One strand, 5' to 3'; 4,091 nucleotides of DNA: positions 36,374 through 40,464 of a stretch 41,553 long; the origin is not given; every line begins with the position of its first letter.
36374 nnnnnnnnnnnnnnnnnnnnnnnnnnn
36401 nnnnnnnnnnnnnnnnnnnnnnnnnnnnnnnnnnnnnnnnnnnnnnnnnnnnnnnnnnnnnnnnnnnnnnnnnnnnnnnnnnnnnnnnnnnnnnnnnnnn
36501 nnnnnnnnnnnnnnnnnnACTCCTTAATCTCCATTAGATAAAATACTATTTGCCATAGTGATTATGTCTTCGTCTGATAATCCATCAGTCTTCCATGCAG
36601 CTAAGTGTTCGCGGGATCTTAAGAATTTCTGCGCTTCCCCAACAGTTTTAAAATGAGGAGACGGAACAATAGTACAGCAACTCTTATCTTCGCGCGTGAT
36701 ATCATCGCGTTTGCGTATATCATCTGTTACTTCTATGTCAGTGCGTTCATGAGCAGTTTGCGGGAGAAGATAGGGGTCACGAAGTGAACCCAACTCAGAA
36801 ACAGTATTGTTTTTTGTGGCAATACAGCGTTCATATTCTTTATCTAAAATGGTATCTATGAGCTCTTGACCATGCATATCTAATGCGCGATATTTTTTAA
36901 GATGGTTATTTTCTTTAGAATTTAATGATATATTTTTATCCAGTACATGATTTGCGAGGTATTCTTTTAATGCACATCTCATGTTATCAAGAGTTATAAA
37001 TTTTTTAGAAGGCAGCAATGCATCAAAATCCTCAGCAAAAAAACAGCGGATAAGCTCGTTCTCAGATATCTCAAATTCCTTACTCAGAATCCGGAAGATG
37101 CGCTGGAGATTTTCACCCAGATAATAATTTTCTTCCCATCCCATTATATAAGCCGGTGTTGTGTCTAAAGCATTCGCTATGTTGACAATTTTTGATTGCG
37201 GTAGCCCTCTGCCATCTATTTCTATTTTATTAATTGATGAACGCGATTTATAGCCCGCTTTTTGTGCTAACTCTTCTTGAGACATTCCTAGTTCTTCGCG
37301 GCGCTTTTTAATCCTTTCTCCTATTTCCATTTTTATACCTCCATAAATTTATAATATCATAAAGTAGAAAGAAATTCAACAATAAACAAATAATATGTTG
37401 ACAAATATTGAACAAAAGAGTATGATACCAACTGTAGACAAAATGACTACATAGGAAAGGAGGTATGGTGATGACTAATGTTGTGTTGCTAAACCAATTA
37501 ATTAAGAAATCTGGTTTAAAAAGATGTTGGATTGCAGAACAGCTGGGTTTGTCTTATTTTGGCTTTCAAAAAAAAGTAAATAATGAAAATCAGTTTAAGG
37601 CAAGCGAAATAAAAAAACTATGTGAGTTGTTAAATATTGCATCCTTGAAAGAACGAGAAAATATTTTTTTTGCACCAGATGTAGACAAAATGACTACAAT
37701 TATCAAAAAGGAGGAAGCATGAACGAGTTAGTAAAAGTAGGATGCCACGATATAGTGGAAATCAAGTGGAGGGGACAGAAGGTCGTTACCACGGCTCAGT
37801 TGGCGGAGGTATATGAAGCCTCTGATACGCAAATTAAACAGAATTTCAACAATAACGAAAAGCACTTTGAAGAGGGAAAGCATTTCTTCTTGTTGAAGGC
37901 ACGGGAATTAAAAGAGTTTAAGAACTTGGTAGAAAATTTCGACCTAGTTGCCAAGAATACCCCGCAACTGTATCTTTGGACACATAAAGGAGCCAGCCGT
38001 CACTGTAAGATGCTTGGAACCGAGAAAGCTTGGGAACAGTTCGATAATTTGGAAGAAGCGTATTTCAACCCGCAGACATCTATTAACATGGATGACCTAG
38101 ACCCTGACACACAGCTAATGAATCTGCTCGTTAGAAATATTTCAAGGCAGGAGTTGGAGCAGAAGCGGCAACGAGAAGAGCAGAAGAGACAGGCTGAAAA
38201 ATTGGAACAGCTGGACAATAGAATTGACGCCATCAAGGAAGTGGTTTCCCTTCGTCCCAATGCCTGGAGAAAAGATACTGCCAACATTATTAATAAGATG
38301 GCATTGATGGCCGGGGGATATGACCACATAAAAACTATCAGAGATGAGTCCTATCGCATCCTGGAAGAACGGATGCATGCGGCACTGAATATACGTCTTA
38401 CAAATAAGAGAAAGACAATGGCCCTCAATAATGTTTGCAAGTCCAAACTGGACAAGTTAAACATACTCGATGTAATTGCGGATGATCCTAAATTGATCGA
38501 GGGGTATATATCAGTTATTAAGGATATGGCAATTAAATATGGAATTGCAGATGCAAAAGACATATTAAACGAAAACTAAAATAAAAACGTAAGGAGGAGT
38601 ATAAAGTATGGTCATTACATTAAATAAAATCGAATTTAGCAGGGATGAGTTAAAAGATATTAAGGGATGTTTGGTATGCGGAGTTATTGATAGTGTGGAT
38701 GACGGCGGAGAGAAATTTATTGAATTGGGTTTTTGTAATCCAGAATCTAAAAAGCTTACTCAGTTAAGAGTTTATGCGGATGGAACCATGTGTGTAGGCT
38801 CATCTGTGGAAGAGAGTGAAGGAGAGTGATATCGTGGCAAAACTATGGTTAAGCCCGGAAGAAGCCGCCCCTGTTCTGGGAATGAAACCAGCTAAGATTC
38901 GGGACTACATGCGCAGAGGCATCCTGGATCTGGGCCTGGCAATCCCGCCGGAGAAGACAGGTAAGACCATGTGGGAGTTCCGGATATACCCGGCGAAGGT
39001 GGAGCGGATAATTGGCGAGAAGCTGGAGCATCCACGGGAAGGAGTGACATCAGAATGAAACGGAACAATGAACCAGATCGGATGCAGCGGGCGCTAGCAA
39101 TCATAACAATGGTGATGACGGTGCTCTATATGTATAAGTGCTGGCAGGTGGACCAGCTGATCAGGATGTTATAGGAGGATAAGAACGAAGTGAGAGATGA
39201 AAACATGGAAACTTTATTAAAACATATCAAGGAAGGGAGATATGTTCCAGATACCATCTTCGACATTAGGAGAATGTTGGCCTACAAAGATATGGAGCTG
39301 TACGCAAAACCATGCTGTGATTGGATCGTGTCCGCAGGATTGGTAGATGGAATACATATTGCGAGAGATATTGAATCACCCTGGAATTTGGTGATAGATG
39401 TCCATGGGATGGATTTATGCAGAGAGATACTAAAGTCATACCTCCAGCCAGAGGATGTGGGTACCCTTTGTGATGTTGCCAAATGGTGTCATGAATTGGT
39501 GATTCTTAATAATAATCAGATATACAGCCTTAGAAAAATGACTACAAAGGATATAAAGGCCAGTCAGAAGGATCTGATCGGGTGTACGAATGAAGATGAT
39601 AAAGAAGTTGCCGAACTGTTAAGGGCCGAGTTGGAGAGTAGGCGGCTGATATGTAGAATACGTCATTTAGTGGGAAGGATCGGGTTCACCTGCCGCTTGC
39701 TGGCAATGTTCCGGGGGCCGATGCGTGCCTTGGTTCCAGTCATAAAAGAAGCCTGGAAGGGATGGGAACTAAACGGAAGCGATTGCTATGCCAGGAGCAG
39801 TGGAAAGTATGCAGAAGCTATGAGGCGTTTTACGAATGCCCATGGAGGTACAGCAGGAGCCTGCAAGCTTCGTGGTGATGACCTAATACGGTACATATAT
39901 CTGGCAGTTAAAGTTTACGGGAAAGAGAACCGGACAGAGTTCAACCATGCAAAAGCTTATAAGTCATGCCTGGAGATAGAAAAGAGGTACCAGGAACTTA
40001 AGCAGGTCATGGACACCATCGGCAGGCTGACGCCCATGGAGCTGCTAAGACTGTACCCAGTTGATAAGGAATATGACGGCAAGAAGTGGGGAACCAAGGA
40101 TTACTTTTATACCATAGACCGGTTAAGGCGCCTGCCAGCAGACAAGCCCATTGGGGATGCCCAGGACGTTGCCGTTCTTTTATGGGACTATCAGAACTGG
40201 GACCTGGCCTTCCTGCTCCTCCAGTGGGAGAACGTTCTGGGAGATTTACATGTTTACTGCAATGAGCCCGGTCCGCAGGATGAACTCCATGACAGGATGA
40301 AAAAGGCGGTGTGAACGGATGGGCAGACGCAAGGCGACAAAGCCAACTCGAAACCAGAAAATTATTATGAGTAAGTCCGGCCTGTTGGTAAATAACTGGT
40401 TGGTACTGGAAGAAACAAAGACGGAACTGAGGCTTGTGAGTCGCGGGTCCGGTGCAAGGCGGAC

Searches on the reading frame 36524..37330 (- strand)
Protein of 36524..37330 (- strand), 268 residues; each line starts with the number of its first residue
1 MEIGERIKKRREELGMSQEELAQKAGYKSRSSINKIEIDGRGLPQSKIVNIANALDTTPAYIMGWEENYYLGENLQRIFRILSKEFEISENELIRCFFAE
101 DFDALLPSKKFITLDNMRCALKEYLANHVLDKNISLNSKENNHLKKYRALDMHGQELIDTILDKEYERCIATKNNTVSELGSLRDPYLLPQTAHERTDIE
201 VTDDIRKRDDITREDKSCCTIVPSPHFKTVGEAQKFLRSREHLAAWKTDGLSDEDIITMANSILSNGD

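Call 71: search_protein_families(library=phrogs, proteins=[window:36524-37330:-], max_evalue=0.00001)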
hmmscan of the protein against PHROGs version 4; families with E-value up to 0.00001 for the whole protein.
window:36524-37330:- (268 aa): 7 families
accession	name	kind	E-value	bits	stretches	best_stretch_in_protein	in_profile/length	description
phrog_8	-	transcription regulation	4.4e-18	66.8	1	1-153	75-272/346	transcriptional regulator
phrog_2967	-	transcription regulation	4.4e-16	60.1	1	2-168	10-184/225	transcriptional regulator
phrog_4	-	transcription regulation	2.5e-12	47.5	1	1-72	135-201/400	transcriptional repressor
phrog_3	-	transcription regulation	1.2e-11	46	1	1-127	87-213/430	transcriptional repressor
phrog_5823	-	transcription regulation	1.5e-08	35.2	1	1-64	5-68/404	transcriptional regulator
phrog_2439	-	transcription regulation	5.7e-08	33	1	3-80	8-81/367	transcriptional regulator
phrog_1373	-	transcription regulation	5.8e-06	27.4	0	2-56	63-116/166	transcriptional regulator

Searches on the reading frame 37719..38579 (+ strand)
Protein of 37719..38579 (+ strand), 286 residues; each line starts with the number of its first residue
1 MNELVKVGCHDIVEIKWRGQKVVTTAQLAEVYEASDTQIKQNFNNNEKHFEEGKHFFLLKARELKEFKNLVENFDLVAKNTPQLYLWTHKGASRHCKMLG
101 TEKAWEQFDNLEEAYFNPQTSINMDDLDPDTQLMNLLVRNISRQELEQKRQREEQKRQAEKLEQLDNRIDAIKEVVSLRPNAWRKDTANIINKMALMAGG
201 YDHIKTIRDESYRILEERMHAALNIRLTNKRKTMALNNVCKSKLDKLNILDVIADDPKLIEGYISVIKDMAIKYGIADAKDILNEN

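Call 71: search_protein_families(library=phrogs, proteins=[window:37719-38579:+], max_evalue=0.00001)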
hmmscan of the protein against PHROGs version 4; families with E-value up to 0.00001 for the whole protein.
window:37719-38579:+ (286 aa): 13 families
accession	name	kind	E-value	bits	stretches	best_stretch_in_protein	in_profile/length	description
phrog_373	-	transcription regulation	2e-51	176.4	1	1-279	76-343/373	anti-repressor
phrog_1760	-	transcription regulation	1.7e-33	117.2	1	14-194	12-156/232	anti-repressor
phrog_2379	-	transcription regulation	1.7e-33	116.9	1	9-152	7-151/187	anti-repressor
phrog_4792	-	transcription regulation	2.2e-32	113.8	1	5-140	8-144/268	anti-repressor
phrog_7755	-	transcription regulation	1.7e-31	110.7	1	4-177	116-281/282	anti-repressor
phrog_8244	-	unknown function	3.7e-26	93.2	1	21-119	19-120/383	-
phrog_1726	-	transcription regulation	1.2e-23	85.3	1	18-171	13-162/264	anti-repressor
phrog_29672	-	unknown function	1.4e-19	70.9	1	206-276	4-74/81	-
phrog_63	-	transcription regulation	2.6e-13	51.1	1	12-170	122-270/431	anti-repressor Ant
phrog_2127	-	transcription regulation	3.2e-13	51.1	1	18-123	20-125/313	anti-repressor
phrog_377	-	transcription regulation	3.1e-12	47.8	1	21-147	19-113/213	anti-repressor Ant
phrog_4608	-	transcription regulation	6.3e-11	43.4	1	1-124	1-122/268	anti-repressor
phrog_17477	-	transcription regulation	2.2e-09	38.4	1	206-274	73-141/147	anti-repressor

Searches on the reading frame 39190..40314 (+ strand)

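Call 71: search_protein_families(library=phrogs, proteins=[window:39190-40314:+], max_evalue=0.00001)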
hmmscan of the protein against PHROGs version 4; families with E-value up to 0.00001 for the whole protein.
window:39190-40314:+ (374 aa): 1 family
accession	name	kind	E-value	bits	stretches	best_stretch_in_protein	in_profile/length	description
phrog_6329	-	unknown function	2.7e-25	90.4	1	226-350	33-147/206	-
